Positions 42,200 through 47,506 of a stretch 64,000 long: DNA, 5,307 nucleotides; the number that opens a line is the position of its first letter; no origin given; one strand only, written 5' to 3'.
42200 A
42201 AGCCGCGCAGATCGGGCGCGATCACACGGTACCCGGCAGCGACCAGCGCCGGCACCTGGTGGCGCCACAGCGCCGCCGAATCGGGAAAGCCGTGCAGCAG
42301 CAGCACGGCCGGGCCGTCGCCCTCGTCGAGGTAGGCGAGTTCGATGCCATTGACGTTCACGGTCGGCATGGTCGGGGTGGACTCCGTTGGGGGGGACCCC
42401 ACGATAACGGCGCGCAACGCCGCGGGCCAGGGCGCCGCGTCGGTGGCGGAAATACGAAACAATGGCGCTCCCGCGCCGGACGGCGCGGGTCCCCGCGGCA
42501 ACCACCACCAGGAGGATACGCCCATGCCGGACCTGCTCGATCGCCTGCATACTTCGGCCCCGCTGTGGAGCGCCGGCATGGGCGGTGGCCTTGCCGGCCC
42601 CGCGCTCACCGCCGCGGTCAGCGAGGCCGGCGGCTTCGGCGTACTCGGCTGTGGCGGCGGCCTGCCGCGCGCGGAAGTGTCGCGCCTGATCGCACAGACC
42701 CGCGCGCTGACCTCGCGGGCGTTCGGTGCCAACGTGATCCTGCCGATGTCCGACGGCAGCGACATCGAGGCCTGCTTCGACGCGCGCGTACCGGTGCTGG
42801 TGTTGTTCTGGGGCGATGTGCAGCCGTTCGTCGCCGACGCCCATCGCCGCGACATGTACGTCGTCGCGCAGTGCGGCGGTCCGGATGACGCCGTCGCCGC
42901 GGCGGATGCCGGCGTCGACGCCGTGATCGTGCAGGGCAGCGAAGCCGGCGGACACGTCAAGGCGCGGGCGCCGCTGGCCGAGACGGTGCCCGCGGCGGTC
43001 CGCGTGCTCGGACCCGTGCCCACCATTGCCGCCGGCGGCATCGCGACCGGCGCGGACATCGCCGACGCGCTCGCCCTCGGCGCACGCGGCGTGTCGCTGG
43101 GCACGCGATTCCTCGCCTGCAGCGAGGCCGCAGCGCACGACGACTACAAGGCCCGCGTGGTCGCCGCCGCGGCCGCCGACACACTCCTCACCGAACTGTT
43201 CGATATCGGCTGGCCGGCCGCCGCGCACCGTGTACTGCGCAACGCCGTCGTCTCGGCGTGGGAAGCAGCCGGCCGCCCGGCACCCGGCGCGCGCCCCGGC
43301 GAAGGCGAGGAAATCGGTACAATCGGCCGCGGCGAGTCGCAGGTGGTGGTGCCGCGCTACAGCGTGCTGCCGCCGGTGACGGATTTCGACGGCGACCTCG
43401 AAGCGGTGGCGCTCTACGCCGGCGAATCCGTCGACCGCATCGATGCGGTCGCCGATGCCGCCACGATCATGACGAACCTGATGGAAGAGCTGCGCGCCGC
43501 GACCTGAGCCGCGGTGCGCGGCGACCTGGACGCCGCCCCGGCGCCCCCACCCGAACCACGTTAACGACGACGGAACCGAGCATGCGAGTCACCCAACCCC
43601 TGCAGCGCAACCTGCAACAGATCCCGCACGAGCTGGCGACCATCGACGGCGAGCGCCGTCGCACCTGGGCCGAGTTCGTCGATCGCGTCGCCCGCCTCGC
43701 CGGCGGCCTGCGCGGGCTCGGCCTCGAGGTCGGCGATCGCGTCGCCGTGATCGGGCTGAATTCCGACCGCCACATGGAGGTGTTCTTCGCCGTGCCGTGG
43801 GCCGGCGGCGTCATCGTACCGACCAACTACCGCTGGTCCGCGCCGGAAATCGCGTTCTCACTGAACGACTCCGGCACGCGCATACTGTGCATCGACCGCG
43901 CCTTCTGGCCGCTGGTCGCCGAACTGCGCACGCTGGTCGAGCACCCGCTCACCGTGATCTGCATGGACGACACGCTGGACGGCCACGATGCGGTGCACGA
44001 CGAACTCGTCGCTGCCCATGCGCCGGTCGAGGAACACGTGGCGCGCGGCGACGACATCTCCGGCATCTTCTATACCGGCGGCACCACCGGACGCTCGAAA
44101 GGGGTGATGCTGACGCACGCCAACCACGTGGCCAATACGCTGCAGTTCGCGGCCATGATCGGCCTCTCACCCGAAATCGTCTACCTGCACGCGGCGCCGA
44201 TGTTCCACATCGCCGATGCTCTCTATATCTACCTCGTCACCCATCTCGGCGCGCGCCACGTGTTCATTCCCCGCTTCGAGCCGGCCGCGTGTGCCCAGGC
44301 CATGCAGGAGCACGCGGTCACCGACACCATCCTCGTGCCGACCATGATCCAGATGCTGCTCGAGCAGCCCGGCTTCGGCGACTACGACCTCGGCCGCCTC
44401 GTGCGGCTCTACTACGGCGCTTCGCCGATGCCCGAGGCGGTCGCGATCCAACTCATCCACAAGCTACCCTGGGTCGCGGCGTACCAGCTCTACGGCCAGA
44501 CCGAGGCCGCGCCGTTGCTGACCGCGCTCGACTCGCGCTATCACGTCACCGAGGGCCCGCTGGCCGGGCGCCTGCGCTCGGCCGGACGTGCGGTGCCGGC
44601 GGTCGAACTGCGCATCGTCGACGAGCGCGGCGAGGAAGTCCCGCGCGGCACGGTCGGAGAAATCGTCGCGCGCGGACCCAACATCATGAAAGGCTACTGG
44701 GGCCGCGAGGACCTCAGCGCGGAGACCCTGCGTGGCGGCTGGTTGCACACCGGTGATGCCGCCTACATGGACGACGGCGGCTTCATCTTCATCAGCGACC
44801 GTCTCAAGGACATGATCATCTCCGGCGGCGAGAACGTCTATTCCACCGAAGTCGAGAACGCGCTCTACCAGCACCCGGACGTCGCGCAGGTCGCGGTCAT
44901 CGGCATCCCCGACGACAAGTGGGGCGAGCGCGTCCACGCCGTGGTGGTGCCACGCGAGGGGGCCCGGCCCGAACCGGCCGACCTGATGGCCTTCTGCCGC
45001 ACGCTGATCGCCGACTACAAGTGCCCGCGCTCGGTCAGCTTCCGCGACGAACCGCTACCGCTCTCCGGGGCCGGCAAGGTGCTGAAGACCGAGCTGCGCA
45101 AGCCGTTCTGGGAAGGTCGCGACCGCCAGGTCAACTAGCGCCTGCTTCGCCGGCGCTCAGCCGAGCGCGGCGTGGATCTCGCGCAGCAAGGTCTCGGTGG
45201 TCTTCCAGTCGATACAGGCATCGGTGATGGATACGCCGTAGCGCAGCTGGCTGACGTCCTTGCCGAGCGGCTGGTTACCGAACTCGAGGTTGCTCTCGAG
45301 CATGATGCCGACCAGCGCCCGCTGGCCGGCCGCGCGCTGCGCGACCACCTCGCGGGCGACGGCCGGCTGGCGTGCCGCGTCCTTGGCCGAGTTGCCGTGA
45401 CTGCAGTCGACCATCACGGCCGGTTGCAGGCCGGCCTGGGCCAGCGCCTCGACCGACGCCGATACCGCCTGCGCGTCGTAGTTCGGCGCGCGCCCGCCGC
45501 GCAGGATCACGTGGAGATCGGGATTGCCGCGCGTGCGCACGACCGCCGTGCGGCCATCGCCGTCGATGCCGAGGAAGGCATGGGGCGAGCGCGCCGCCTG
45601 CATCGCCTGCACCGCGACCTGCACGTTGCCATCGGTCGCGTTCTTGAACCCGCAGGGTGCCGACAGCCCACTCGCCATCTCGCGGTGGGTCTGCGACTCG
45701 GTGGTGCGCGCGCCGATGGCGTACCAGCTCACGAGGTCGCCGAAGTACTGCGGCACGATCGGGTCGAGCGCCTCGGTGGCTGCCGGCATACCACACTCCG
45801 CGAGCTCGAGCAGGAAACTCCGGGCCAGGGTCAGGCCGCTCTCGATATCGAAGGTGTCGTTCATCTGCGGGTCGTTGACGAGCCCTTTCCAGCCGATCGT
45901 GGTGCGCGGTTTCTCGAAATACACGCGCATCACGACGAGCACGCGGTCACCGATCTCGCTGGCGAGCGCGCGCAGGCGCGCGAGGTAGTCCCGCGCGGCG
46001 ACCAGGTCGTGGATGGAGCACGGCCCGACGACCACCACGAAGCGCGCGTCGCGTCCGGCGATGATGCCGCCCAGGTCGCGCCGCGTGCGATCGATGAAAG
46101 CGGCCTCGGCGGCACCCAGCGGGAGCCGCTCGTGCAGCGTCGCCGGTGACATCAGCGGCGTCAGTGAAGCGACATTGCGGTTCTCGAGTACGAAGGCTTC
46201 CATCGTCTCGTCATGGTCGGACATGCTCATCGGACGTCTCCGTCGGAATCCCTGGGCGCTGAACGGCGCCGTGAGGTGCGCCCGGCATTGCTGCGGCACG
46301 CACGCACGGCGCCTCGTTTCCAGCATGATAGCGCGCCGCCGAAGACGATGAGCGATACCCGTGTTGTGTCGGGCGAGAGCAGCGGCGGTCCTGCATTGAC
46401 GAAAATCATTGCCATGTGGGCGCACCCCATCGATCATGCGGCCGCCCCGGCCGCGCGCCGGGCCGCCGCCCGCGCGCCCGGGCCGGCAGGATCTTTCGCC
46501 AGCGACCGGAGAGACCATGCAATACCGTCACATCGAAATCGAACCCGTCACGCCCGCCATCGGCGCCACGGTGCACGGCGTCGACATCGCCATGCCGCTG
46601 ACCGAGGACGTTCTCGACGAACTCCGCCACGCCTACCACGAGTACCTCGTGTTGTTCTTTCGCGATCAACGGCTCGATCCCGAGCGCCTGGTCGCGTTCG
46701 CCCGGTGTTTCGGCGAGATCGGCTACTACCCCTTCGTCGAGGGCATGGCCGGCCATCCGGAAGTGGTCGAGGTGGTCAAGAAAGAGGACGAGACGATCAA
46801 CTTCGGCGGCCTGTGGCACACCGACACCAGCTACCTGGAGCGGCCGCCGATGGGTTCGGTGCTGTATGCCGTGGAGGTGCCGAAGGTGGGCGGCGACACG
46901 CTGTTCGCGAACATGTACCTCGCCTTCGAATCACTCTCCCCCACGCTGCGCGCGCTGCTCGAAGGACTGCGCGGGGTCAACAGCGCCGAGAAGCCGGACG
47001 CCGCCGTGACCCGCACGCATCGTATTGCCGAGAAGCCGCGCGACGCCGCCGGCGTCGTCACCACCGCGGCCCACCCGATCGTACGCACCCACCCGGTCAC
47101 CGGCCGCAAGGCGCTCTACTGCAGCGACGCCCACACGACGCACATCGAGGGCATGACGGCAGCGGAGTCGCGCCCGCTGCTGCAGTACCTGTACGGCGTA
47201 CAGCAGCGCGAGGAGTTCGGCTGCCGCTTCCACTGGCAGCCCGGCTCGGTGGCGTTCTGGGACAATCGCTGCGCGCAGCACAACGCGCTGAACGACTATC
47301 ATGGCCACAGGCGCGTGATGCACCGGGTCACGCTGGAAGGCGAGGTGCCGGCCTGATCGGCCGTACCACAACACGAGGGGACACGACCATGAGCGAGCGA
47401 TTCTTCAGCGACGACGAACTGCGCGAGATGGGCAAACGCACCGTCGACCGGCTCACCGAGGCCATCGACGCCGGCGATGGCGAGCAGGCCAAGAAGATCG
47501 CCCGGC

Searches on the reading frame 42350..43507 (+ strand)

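Call 9: search_protein_families(library=pfam, proteins=[window:42350-43507:+], max_evalue=0.01)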
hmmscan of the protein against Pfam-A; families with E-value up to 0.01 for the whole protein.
window:42350-43507:+ (385 aa): 4 families
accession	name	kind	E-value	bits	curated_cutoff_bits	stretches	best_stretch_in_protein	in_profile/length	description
PF03060.21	NMO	-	1.4e-41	143.5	28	1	66-379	7-330/331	Nitronate monooxygenase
PF01070.24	FMN_dh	-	2.6e-10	40.3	24.9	1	178-259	229-310/350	FMN-dependent dehydrogenase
PF00478.31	IMPDH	-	4.8e-06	26.2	25.6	1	222-262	207-247/345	IMP dehydrogenase / GMP reductase domain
PF01645.23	Glu_synthase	-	0.0055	16.3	20.4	0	174-255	214-308/369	Conserved region in glutamate synthase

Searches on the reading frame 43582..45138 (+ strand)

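Call 9: search_protein_families(library=pfam, proteins=[window:43582-45138:+], max_evalue=0.01)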
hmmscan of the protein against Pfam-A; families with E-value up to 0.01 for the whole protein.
window:43582-45138:+ (518 aa): 2 families
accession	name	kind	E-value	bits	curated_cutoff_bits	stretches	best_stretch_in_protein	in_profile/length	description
PF00501.34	AMP-binding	-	2e-86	290.7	29.9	1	8-373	2-384/384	AMP-binding enzyme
PF13193.12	AMP-binding_C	-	5.3e-21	75.8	24.5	1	423-499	1-76/76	AMP-binding enzyme C-terminal domain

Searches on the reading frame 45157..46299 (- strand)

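Call 9: search_protein_families(library=pfam, proteins=[window:45157-46299:-], max_evalue=0.01)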
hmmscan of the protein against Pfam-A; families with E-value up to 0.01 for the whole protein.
window:45157-46299:- (380 aa): 1 family
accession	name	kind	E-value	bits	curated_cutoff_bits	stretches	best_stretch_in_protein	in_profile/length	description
PF00793.26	DAHP_synth_1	-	6.5e-82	274.9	25.5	1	78-372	9-269/270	DAHP synthetase I family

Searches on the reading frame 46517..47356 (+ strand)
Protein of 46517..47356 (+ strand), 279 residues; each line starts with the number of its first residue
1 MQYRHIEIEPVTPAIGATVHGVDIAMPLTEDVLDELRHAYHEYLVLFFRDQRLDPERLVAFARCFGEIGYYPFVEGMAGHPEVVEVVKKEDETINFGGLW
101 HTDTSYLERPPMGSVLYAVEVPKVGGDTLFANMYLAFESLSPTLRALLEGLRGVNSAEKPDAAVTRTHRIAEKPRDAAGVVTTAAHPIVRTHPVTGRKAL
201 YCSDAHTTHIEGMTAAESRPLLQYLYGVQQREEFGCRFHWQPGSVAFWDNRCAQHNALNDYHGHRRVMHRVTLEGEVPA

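Call 9: search_protein_families(library=pfam, proteins=[window:46517-47356:+], max_evalue=0.01)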
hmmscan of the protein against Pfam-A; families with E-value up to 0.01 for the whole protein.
window:46517-47356:+ (279 aa): 1 family
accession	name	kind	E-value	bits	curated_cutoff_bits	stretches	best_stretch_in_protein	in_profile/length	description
PF02668.22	TauD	-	1.7e-69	235.1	27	1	7-272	1-267/267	Taurine catabolism dioxygenase TauD, TfdA family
